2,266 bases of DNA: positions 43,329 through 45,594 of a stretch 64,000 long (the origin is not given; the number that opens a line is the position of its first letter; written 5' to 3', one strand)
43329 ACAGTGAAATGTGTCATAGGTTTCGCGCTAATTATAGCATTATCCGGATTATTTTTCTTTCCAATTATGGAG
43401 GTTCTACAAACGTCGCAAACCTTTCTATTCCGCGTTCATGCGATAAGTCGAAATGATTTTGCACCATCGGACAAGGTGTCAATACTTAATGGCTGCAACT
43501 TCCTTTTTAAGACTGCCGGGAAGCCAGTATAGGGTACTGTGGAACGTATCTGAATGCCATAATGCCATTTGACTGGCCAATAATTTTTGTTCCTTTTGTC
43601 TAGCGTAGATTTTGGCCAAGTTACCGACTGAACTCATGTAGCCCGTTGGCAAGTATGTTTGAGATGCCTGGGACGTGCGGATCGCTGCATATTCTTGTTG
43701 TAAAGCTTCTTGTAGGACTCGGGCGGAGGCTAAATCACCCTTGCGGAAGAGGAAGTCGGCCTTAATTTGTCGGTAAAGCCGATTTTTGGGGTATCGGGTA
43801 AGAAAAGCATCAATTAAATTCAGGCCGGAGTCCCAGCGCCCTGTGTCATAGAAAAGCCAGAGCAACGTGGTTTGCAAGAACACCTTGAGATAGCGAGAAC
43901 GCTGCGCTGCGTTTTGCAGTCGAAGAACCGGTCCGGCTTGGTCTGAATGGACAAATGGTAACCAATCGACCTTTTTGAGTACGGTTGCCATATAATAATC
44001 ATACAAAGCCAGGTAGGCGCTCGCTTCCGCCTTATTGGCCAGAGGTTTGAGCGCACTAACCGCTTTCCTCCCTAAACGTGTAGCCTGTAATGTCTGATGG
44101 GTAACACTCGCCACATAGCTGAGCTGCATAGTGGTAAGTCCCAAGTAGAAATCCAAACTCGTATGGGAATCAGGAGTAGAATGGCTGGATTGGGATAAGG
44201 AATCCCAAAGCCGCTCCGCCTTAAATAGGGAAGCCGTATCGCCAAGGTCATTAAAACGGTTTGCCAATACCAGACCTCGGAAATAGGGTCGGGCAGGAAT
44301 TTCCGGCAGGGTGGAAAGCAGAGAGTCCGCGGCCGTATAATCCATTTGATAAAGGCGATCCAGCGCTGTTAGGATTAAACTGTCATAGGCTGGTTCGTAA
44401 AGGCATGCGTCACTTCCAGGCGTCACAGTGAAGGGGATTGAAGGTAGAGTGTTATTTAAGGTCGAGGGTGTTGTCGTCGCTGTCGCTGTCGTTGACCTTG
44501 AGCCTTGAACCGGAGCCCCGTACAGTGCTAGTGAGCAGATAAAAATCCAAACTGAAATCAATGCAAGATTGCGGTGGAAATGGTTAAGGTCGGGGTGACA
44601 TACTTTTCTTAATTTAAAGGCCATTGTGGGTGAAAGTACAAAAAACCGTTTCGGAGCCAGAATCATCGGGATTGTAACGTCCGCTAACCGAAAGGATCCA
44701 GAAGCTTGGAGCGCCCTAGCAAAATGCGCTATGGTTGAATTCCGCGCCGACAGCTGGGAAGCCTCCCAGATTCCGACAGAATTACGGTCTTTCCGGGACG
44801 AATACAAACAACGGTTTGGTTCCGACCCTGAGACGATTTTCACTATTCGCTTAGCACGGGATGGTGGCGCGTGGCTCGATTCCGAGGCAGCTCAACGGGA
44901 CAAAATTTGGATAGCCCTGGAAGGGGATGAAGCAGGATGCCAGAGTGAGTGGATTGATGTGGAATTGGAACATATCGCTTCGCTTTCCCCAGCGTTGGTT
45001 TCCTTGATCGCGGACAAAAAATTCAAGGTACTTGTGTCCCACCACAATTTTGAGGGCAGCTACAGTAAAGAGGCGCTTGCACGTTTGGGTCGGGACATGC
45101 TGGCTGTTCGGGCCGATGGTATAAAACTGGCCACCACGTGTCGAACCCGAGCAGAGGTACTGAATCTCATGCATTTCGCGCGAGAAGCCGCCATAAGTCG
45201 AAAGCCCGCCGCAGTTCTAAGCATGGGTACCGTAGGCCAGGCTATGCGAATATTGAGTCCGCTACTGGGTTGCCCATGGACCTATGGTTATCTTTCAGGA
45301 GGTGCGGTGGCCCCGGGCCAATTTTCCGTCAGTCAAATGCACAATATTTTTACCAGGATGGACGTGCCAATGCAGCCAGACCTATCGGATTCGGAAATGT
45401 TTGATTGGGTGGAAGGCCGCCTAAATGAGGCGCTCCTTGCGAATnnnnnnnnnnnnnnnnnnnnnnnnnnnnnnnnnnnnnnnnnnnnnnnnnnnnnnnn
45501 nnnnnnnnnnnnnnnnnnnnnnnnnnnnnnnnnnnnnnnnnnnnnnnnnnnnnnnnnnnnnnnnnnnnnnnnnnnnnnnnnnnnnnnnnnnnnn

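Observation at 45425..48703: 1092-aa fusion of an HExxH metallopeptidase-like domain, a TolB-like beta-propeller and an Omp85-type C-terminal barrel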

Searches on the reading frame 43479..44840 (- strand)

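Call 36: search_protein_families(library=pfam, proteins=[window:43479-44840:-], max_evalue=0.01)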
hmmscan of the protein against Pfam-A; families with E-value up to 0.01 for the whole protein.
window:43479-44840:- (453 aa): 1 family
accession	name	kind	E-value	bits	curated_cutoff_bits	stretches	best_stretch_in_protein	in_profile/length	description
PF13432.12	TPR_16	-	0.00019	22.2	32.7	1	328-381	5-59/65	Tetratricopeptide repeat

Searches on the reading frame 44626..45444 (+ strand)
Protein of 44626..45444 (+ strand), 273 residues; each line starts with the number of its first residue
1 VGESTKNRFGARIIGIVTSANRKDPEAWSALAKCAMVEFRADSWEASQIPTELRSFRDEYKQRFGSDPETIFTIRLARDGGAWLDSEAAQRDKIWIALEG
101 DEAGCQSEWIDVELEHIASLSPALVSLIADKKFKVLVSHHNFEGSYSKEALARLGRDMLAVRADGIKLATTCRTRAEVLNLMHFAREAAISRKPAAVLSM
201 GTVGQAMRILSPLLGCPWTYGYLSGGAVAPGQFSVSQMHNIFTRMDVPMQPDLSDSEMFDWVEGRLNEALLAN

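Call 36: search_protein_families(library=pfam, proteins=[window:44626-45444:+], max_evalue=0.01)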
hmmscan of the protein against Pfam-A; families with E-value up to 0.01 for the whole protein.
window:44626-45444:+ (273 aa): 1 family
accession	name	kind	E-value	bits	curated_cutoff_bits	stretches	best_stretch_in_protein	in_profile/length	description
PF01487.21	DHquinase_I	-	7.7e-37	128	22.2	1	31-241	19-229/230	Type I 3-dehydroquinase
